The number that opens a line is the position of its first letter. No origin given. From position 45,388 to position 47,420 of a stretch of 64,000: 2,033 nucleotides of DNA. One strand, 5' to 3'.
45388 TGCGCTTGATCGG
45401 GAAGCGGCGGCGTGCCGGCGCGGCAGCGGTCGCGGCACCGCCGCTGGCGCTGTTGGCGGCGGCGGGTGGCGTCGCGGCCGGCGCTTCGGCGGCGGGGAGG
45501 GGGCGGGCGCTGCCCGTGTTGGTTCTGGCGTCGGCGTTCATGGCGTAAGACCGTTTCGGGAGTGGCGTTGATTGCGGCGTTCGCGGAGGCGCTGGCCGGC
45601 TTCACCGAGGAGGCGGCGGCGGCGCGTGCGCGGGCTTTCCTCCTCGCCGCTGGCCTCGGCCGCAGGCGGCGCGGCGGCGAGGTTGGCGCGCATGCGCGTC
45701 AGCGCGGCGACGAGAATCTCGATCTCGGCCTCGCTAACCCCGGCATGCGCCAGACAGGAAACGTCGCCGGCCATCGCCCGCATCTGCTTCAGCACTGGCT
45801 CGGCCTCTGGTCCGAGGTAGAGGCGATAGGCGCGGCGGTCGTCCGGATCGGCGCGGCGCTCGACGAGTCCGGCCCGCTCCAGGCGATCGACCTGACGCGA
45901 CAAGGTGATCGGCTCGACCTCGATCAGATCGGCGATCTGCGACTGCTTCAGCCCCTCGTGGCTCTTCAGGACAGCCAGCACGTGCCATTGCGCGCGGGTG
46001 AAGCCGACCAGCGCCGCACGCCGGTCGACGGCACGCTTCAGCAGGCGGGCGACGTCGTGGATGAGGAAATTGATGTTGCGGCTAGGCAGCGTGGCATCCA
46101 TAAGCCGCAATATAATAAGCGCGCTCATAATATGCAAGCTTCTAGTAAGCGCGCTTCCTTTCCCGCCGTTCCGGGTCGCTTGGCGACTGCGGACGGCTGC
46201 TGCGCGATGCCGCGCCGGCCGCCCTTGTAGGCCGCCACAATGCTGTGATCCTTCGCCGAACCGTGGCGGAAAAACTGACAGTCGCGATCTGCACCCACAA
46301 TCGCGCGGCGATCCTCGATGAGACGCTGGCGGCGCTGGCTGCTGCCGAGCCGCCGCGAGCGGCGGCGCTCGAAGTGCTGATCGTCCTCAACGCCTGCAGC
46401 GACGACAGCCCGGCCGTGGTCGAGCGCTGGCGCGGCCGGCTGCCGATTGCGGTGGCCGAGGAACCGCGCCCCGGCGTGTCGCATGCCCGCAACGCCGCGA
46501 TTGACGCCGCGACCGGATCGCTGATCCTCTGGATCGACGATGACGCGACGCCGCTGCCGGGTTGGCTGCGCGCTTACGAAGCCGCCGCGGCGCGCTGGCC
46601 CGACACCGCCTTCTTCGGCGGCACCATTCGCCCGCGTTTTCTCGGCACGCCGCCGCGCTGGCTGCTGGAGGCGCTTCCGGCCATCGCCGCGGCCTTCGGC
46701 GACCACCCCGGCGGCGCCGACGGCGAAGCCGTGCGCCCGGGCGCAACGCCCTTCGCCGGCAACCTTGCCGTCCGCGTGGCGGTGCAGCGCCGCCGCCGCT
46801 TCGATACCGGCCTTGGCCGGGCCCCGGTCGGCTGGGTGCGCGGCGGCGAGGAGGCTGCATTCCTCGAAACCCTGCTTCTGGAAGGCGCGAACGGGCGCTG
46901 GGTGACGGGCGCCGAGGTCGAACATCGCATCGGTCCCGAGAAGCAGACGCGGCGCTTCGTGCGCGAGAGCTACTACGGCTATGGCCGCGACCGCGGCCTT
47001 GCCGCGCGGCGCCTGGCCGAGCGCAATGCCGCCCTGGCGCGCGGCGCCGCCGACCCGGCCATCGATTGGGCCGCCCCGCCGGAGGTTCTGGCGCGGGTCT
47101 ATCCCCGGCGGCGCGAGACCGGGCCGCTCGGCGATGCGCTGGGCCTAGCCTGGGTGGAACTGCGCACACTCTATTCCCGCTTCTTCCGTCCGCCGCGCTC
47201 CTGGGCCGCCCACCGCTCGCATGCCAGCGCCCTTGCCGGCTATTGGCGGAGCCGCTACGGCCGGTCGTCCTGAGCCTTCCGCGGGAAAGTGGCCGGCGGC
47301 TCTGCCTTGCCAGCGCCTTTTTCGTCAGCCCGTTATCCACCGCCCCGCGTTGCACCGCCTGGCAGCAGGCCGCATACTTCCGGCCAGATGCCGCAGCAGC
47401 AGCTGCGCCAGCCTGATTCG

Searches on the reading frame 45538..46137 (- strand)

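Call 22: search_protein_families(library=pfam, proteins=[window:45538-46137:-], max_evalue=0.001)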
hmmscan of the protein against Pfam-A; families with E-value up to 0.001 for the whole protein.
window:45538-46137:- (199 aa): 9 families
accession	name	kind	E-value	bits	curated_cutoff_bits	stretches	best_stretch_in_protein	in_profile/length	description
PF01047.28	MarR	-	6.1e-19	68.1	24.6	1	46-103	1-58/59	MarR family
PF12802.13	MarR_2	-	8.9e-16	58.3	27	1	45-103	2-61/61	MarR family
PF13463.12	HTH_27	-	1.6e-09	38.4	22.2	1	46-108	1-64/68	Winged helix DNA-binding domain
PF13412.12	HTH_24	-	1e-05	25.5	21.9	1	50-93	5-48/48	Winged helix-turn-helix DNA-binding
PF12840.13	HTH_20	-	4e-05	23.9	27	1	53-95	9-51/51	Helix-turn-helix domain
PF13545.12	HTH_Crp_2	-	5.1e-05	23.6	27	1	63-95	23-56/70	Crp-like helix-turn-helix domain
PF01978.25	TrmB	-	0.00017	21.8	25.6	0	44-104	4-62/68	Sugar-specific transcriptional regulator TrmB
PF25212.1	HVO_A0114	-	0.00034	20.8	27.6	1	46-99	20-73/84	HVO_A0114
PF25213.1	HVO_A0261_N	-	0.00082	19.6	35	0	49-97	12-58/86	HVO_A0261 N-terminal domain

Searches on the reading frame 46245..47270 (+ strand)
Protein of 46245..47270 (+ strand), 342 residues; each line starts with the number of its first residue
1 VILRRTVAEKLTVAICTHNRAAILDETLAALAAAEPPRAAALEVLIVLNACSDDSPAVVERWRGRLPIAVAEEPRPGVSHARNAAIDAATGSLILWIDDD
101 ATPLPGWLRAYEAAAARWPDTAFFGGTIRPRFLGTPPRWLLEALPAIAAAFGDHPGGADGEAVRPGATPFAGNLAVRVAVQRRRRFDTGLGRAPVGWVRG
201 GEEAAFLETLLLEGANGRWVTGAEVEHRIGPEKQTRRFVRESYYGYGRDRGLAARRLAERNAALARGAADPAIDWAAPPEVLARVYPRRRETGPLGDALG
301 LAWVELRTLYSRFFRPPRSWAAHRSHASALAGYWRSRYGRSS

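Call 22: search_protein_families(library=pfam, proteins=[window:46245-47270:+], max_evalue=0.001)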
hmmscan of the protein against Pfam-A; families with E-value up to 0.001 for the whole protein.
window:46245-47270:+ (342 aa): 2 families
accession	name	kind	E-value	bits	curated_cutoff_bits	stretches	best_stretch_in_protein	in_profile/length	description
PF00535.33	Glycos_transf_2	-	5.7e-17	62.6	23.3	1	12-140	1-127/168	Glycosyl transferase family 2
PF13641.12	Glyco_tranf_2_3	-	1.8e-07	31.9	27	1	11-131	3-124/230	Glycosyltransferase like family 2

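Call 73: list_cluster_members(proteins=[window:46245-47270:+, window:46263-47270:+, window:46374-47270:+, window:45541-46128:-, window:45541-46101:-, window:45541-46137:-, window:48913-49527:+, window:47458-48777:+, window:47470-48777:+, window:47671-48777:+])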
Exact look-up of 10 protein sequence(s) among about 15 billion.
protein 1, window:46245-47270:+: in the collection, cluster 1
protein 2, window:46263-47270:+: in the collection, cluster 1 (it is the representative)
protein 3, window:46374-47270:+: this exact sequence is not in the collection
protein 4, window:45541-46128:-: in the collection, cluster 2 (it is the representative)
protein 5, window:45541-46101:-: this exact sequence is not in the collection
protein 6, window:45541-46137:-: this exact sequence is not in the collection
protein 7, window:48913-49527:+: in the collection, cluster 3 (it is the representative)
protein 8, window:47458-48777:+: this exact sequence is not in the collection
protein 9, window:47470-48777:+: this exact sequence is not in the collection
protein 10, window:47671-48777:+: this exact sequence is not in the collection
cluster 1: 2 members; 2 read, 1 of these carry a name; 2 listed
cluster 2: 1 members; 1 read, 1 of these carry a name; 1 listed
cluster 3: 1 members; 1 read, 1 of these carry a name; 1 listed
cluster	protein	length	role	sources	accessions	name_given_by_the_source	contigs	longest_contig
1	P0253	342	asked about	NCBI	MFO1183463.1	MAG: glycosyltransferase [Bauldia sp.]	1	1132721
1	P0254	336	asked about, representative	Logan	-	-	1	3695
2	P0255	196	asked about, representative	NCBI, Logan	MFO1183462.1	MAG: MarR family transcriptional regulator [Bauldia sp.]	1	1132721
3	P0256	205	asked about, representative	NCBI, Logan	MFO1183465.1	MAG: rhomboid family intramembrane serine protease [Bauldia sp.]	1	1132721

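Call 74: find_encoding_contigs(protein=window:46263-47270:+, flank=5000, max_places=4)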
Protein window:46263-47270:+ (336 aa): 1 contig read that carries it; 1 place shown.
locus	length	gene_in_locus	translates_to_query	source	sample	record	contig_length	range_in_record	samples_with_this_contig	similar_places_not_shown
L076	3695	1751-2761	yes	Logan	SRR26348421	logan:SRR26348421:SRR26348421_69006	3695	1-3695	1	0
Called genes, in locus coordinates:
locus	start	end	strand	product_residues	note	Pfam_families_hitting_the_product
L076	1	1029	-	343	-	?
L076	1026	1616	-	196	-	PF01047:MarR, PF12802:MarR_2, PF13463:HTH_27, PF13412:HTH_24 (weak)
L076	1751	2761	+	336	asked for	PF00535:Glycos_transf_2, PF13641:Glyco_tranf_2_3 (weak)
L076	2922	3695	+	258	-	?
